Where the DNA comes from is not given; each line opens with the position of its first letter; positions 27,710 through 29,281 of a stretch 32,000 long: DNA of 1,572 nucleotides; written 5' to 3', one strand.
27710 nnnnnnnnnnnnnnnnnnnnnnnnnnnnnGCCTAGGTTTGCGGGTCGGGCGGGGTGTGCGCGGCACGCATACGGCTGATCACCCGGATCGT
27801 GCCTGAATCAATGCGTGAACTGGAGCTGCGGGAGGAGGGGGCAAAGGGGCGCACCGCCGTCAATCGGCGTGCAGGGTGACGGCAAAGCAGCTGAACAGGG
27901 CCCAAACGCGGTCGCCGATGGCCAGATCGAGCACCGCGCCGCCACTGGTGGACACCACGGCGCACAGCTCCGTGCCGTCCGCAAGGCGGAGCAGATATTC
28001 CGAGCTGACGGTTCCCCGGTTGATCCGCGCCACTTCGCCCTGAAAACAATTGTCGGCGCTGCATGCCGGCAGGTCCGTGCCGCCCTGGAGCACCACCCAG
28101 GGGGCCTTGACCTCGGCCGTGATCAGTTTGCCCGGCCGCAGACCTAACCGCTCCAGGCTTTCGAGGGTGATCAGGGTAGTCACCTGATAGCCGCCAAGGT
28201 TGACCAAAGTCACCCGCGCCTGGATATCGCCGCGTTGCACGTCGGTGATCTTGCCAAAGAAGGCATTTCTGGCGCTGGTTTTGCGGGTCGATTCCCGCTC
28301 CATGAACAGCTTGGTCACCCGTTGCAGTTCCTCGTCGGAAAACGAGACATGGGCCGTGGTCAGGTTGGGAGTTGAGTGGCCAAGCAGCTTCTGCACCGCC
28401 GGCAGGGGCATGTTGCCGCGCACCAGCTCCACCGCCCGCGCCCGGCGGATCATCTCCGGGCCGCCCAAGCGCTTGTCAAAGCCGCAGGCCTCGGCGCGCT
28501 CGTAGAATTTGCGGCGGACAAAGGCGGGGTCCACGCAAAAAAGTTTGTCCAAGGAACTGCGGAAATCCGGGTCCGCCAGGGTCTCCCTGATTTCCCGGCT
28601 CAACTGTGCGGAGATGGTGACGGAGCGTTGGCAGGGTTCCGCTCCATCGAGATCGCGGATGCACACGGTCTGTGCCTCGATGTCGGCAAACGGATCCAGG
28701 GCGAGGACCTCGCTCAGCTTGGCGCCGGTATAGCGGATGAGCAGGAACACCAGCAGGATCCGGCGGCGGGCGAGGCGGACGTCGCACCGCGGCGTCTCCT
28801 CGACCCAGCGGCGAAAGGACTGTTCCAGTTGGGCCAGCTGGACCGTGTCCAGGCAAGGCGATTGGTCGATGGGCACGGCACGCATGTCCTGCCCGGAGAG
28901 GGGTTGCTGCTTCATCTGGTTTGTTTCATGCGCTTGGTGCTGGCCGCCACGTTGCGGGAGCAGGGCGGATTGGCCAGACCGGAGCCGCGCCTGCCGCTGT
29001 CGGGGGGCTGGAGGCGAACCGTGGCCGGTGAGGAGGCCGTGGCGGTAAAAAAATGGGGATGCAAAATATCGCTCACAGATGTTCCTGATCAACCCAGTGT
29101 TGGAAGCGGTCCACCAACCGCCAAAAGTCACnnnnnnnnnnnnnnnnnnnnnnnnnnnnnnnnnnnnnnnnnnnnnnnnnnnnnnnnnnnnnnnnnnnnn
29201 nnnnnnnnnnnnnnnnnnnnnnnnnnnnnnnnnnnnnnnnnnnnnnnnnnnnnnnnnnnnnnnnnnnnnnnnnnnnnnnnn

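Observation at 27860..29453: Split Mo/W sensor: ModE DNA-binding domain alone, followed by a dead tyrosine-recombinase fold fused to a di-Mop oxyanion-binding module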

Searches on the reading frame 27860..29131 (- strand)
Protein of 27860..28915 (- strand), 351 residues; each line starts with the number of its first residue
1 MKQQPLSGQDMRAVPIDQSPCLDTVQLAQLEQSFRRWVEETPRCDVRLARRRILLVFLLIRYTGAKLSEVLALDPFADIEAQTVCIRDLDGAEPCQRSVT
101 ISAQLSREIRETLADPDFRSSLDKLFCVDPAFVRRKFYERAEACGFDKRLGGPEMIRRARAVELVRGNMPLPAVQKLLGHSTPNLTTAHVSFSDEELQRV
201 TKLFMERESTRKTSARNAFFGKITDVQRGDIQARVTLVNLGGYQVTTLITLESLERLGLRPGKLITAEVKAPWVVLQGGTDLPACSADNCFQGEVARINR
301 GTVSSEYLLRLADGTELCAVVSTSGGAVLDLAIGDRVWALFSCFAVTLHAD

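Call 3: search_protein_families(library=pfam, proteins=[window:27860-28915:-, window:27860-29131:-], max_evalue=1)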
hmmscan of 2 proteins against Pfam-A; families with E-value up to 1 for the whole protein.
window:27860-28915:- (351 aa): 3 families
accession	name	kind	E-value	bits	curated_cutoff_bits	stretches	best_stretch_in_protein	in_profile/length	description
PF03459.23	TOBE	-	1.8e-22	79.8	22.3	2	213-275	1-63/64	TOBE domain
PF00589.27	Phage_integrase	-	1.2e-06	28.8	27.1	1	52-187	23-163/172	Phage integrase family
PF08402.16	TOBE_2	-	0.0062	17.1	21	1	289-339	16-66/76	TOBE domain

window:27860-29131:- (423 aa): 3 families
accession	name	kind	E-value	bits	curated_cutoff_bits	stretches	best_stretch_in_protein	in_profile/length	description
PF03459.23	TOBE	-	3.1e-22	79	22.3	2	285-347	1-63/64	TOBE domain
PF00589.27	Phage_integrase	-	1.8e-06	28.3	27.1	1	124-259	23-163/172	Phage integrase family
PF08402.16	TOBE_2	-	0.0092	16.5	21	1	361-411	16-66/76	TOBE domain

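Call 4: search_protein_families(library=ncbifam, proteins=[window:27860-28915:-], max_evalue=1)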
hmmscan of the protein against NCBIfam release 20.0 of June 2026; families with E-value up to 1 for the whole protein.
window:27860-28915:- (351 aa): 11 families
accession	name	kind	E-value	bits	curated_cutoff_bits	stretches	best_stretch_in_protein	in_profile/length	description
TIGR00638.1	Mop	subfamily_domain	1.1e-29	102.2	55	2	212-276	2-66/70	molybdenum-pterin binding domain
NF007957.0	PRK10676.1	equivalog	6.8e-24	84.4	369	1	212-345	123-256/263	molybdenum-dependent transcriptional regulator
NF040815.2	recomb_XerA_Arch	equivalog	5.3e-13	49.1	220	1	50-200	111-262/263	site-specific tyrosine recombinase/integron integrase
TIGR02142.1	modC_ABC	equivalog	1.6e-08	34.2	285.05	2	204-271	283-349/353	molybdenum ABC transporter ATP-binding protein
TIGR02225.1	recomb_XerD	equivalog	7.6e-08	32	329.6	1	49-203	124-285/290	site-specific tyrosine recombinase XerD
NF040840.2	tungstate_WtpC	equivalog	8.4e-07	28.6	440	1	211-272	283-342/347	tungstate ABC transporter ATP-binding protein WtpC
TIGR02224.1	recomb_XerC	equivalog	1.2e-06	28.1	335.15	1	47-201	126-286/295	tyrosine recombinase XerC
NF001399.0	PRK00283.1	subfamily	0.00011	21.5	279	1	49-201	134-292/300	tyrosine recombinase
TIGR02249.1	integrase_gron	subfamily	0.0095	15.3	265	0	53-114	118-178/315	integron integrase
NF011946.0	PRK15417.1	equivalog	0.063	12.4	435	1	133-186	257-309/337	integron integrase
NF008355.0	PRK11144.1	equivalog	0.065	12.2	434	1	206-271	283-347/353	molybdenum ABC transporter ATP-binding protein ModC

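Call 13: find_homologous_proteins(query=window:27860-28915:-, max_evalue=0.00001)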
Query window:27860-28915:- (351 aa): 2313 proteins with E <= 0.00001 among 8000 candidates; the best 120 are listed.
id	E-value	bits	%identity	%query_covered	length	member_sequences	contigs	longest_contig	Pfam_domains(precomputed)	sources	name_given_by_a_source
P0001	3.9e-227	771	99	100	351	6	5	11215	PF03459.24,PF00589.28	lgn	-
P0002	7.1e-185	632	81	99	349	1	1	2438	PF03459.24,PF00589.28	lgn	-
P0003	5.3e-163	560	74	96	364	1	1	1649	PF03459.24,PF00589.28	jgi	jgi:molybdate transport system regulatory protein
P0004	3.4e-162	557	73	95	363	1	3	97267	PF03459.24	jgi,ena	-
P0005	6.0e-162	557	73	95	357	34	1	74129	PF03459.24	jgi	jgi:molybdate transport system regulatory protein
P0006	2.2e-161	555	73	96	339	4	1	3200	PF03459.24,PF00589.28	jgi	jgi:molybdate transport system regulatory protein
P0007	3.3e-161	554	71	100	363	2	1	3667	PF03459.24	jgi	-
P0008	4.1e-161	554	73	95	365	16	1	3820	PF03459.24,PF00589.28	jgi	-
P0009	3.7e-160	551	71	99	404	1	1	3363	PF03459.24,PF00589.28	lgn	-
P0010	5.0e-160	550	72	95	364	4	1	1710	PF03459.24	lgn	-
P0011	6.4e-159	547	69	99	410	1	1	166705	PF03459.24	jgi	jgi:molybdate transport system regulatory protein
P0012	1.0e-158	546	73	95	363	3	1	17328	PF03459.24,PF00589.28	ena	-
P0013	2.7e-157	541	70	99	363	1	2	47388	PF03459.24,PF00589.28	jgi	jgi:molybdate transport system regulatory protein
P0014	1.6e-156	539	71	95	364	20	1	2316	PF03459.24,PF00589.28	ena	-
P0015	2.9e-156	538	72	95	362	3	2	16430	PF03459.24,PF00589.28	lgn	-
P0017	9.2e-155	533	72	95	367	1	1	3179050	PF03459.24,PF00589.28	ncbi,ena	-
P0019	5.8e-154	530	72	95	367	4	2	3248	PF03459.24,PF00589.28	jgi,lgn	-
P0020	8.6e-154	530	70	100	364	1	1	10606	PF03459.24,PF00589.28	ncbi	-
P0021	1.7e-153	529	68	99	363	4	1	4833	PF03459.24,PF00589.28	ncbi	-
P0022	1.4e-152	526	71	98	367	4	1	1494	PF03459.24,PF00589.28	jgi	jgi:molybdate transport system regulatory protein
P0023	4.2e-152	524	71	94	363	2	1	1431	PF03459.24,PF00589.28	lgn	-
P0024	1.9e-151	522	71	96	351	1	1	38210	PF03459.24,PF00589.28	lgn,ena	-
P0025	2.6e-151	522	69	99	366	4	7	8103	PF03459.24,PF00589.28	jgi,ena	-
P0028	4.2e-150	518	69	96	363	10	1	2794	PF03459.24,PF00589.28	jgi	jgi:molybdate transport system regulatory protein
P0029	2.0e-149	515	68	97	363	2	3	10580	PF03459.24,PF00589.28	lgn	-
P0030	6.7e-149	514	68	100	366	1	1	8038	PF03459.24,PF00589.28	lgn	-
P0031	1.4e-148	513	66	99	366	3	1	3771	PF03459.24,PF00589.28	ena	-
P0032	3.8e-148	511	67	100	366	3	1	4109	PF03459.24,PF00589.28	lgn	-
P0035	1.2e-145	503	68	99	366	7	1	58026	PF03459.24,PF00589.28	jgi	-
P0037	4.0e-145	501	69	94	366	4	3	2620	PF03459.24,PF00589.28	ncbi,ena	-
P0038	2.2e-144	499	69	96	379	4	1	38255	PF03459.24,PF00589.28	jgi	-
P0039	2.3e-144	499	67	95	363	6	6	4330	PF03459.24,PF00589.28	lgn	-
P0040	2.7e-144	498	67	97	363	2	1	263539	PF03459.24,PF00589.28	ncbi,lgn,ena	-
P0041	1.2e-143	496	68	95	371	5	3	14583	PF03459.24,PF00589.28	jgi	jgi:molybdate transport system regulatory protein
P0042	1.3e-143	496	66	100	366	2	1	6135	PF03459.24,PF00589.28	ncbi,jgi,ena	jgi:molybdate transport system regulatory protein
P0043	1.3e-143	496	68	94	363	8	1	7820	PF03459.24,PF00589.28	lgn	-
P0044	2.7e-143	495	68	95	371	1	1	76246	PF03459.24,PF00589.28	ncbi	-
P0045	7.0e-143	494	67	94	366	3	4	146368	PF03459.24,PF00589.28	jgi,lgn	jgi:molybdate transport system regulatory protein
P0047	6.1e-142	491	67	95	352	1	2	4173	PF03459.24,PF00589.28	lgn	-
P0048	7.1e-142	491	66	97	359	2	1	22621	PF03459.24,PF00589.28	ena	-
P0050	3.9e-141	488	68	95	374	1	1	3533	PF03459.24,PF00589.28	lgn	-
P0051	4.2e-141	488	66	94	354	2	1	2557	PF03459.24,PF00589.28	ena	-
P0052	4.6e-141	488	67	95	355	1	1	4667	PF03459.24,PF00589.28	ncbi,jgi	jgi:molybdate transport system regulatory protein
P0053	1.6e-140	486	66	95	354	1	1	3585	PF03459.24,PF00589.28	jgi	jgi:molybdate transport system regulatory protein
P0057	1.6e-139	483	66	95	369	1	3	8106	PF03459.24,PF00589.28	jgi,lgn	-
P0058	1.9e-139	483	68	94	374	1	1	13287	PF03459.24,PF00589.28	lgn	-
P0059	2.0e-139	482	65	94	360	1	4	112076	PF03459.24,PF00589.28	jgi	jgi:molybdate transport system regulatory protein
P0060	2.1e-139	482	64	96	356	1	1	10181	PF03459.24,PF00589.28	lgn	-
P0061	2.5e-139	482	65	95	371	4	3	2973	PF03459.24,PF00589.28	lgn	-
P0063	4.3e-139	481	65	95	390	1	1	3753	PF03459.24,PF00589.28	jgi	jgi:molybdate transport system regulatory protein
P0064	4.9e-139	481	64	95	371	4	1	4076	PF03459.24,PF00589.28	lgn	-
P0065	8.1e-139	481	63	100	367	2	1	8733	PF03459.24,PF00589.28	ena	-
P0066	8.2e-139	480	65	95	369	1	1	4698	PF03459.24,PF00589.28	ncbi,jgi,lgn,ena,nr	ncbi:MAG: TOBE domain-containing protein [Proteobacteria bacterium]|nr:TOBE domain-containing protei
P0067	4.1e-138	478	65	95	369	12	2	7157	PF03459.24,PF00589.28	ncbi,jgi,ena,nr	ncbi:MAG: transporter [Thermodesulfobacteriota bacterium]|nr:MAG: transporter [Thermodesulfobacterio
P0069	6.0e-138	478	66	95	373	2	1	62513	PF03459.24,PF00589.28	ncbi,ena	-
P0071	4.8e-137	475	66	93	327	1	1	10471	PF03459.24,PF00589.28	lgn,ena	-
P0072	5.8e-137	474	66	96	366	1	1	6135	PF03459.24,PF00589.28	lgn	-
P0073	6.6e-137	474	65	97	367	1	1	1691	PF03459.24,PF00589.28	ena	-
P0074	7.2e-137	474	62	99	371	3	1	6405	PF03459.24,PF00589.28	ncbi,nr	ncbi:MAG: TOBE domain-containing protein [Proteobacteria bacterium]|nr:TOBE domain-containing protei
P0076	1.8e-136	473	65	95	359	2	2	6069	PF03459.24,PF00589.28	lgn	-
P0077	5.3e-136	471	64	95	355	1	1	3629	PF03459.24,PF00589.28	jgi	jgi:molybdate transport system regulatory protein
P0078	7.8e-136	471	63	100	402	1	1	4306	PF03459.24,PF00589.28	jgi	jgi:molybdate transport system regulatory protein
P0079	9.4e-136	470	62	99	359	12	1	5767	PF03459.24,PF00589.28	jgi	-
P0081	2.0e-135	469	61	99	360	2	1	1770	PF03459.24,PF00589.28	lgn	-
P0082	2.6e-135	469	65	94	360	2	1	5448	PF03459.24,PF00589.28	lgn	-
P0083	5.1e-135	468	64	94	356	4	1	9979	PF03459.24,PF00589.28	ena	-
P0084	6.3e-135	468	62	99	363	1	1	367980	PF03459.24,PF00589.28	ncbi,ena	-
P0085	6.9e-135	468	64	95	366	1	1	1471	PF03459.24,PF00589.28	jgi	jgi:molybdate transport system regulatory protein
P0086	9.5e-135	467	65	95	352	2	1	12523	PF03459.24,PF00589.28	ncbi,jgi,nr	ncbi:MAG: transporter [Deltaproteobacteria bacterium]|nr:MAG: transporter [Deltaproteobacteria bacte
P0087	1.0e-134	467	60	99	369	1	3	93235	PF03459.24,PF00589.28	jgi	-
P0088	1.4e-134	467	65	96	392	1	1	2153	PF03459.24,PF00589.28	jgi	-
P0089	1.9e-134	466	62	97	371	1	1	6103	PF03459.24,PF00589.28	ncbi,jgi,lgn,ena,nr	ncbi:MAG: TOBE domain-containing protein [Proteobacteria bacterium]|nr:TOBE domain-containing protei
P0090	2.4e-134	466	63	94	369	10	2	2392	PF03459.24,PF00589.28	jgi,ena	-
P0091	3.1e-134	465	63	97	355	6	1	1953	PF03459.24,PF00589.28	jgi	jgi:molybdate transport system regulatory protein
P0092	3.2e-134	465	62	99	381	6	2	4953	PF03459.24,PF00589.28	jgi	jgi:molybdate transport system regulatory protein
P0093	3.6e-134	465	61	99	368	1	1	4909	PF03459.24,PF00589.28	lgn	-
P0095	6.0e-134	465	61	99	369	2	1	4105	PF03459.24,PF00589.28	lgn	-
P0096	7.3e-134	464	66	94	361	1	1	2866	PF03459.24,PF00589.28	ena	-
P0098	8.9e-134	464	64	95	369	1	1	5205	PF03459.24,PF00589.28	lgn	-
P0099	1.8e-133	463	64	95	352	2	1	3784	PF03459.24,PF00589.28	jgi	-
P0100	2.5e-133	462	60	99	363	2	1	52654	PF03459.24,PF00589.28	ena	-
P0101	3.1e-133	462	63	95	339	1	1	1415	PF03459.24,PF00589.28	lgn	-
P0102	3.4e-133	462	61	95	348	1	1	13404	PF03459.24,PF00589.28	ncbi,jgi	-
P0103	4.5e-133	462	65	95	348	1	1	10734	PF03459.24,PF00589.28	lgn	-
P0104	4.6e-133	462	63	95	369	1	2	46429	PF03459.24,PF00589.28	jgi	jgi:molybdate transport system regulatory protein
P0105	6.2e-133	461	61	97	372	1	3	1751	PF03459.24,PF00589.28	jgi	jgi:molybdate transport system regulatory protein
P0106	8.5e-133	461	62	97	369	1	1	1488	PF03459.24,PF00589.28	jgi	jgi:molybdate transport system regulatory protein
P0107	1.6e-132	460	62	95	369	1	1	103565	PF03459.24,PF00589.28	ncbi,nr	ncbi:MAG: TOBE domain-containing protein [Deltaproteobacteria bacterium]|nr:TOBE domain-containing p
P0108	2.6e-132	459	62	97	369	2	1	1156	PF03459.24,PF00589.28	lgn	-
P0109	3.5e-132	459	64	95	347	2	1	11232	PF03459.24,PF00589.28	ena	-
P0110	3.8e-132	459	64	95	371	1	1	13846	PF03459.24,PF00589.28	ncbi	ncbi:MAG: TOBE domain-containing protein [Desulfurivibrionaceae bacterium]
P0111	4.2e-132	458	59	99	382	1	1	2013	PF03459.24,PF00589.28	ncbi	-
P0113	5.5e-132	458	63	97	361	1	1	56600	PF03459.24,PF00589.28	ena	-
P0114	5.9e-132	458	62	97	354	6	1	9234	PF03459.24,PF00589.28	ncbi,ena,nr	ncbi:MAG TPA: TOBE domain-containing protein [Desulfobacterales bacterium]|nr:TOBE domain-containing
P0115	6.6e-132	458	63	95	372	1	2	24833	PF03459.24,PF00589.28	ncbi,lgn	-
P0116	9.0e-132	457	64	95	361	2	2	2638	PF03459.24,PF00589.28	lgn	-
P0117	1.1e-131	457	64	95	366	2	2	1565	PF03459.24,PF00589.28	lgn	-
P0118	1.1e-131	457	64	95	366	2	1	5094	PF03459.24,PF00589.28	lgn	-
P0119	1.3e-131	457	61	99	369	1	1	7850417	PF03459.24,PF00589.28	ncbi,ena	-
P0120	1.8e-131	456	63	96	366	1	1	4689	PF03459.24,PF00589.28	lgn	-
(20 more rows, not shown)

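Call 14: search_solved_structures(query=window:27860-28915:-, max_evalue=0.01, show_alignments=4)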
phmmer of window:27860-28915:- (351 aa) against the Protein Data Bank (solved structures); distinct sequences matched with E-value up to 0.01: 12.
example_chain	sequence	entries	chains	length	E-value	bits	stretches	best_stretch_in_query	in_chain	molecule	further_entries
1h9j_A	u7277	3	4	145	1.4e-20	76.9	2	211-277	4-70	MOLYBDENUM-BINDING-PROTEIN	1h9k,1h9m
1h9s_B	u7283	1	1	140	3.3e-16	62.6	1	212-346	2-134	MOLYBDENUM TRANSPORT PROTEIN MODE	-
1h9r_A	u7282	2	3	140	3.9e-16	62.4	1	212-346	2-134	MOLYBDENUM TRANSPORT PROTEIN MODE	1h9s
1o7l_A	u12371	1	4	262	4.3e-16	62.2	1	207-346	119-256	TRANSCRIPTIONAL REGULATOR MODE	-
1b9m_A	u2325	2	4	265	4.4e-16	62.2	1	207-346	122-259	PROTEIN (MODE)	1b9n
1gug_A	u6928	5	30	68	1.8e-08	37.2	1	213-275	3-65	MOLYBDATE BINDING PROTEIN II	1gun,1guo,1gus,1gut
9bem_A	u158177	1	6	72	7.2e-06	28.6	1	212-276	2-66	Molybdenum-pterin-binding protein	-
9bed_A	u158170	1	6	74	7.6e-06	28.6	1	212-276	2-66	Molybdenum-pterin-binding protein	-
9beb_A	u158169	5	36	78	8.7e-06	28.4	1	212-276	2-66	Molybdenum-pterin binding domain-containing protein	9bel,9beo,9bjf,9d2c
5jjv_A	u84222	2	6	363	0.00062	22.3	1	48-205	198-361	Tyrosine recombinase XerH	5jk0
1fr3_A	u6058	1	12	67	0.0017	20.8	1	212-272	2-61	MOLYBDATE/TUNGSTATE BINDING PROTEIN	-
5hxy_A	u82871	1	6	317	0.0068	18.9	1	51-199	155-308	Tyrosine recombinase XerA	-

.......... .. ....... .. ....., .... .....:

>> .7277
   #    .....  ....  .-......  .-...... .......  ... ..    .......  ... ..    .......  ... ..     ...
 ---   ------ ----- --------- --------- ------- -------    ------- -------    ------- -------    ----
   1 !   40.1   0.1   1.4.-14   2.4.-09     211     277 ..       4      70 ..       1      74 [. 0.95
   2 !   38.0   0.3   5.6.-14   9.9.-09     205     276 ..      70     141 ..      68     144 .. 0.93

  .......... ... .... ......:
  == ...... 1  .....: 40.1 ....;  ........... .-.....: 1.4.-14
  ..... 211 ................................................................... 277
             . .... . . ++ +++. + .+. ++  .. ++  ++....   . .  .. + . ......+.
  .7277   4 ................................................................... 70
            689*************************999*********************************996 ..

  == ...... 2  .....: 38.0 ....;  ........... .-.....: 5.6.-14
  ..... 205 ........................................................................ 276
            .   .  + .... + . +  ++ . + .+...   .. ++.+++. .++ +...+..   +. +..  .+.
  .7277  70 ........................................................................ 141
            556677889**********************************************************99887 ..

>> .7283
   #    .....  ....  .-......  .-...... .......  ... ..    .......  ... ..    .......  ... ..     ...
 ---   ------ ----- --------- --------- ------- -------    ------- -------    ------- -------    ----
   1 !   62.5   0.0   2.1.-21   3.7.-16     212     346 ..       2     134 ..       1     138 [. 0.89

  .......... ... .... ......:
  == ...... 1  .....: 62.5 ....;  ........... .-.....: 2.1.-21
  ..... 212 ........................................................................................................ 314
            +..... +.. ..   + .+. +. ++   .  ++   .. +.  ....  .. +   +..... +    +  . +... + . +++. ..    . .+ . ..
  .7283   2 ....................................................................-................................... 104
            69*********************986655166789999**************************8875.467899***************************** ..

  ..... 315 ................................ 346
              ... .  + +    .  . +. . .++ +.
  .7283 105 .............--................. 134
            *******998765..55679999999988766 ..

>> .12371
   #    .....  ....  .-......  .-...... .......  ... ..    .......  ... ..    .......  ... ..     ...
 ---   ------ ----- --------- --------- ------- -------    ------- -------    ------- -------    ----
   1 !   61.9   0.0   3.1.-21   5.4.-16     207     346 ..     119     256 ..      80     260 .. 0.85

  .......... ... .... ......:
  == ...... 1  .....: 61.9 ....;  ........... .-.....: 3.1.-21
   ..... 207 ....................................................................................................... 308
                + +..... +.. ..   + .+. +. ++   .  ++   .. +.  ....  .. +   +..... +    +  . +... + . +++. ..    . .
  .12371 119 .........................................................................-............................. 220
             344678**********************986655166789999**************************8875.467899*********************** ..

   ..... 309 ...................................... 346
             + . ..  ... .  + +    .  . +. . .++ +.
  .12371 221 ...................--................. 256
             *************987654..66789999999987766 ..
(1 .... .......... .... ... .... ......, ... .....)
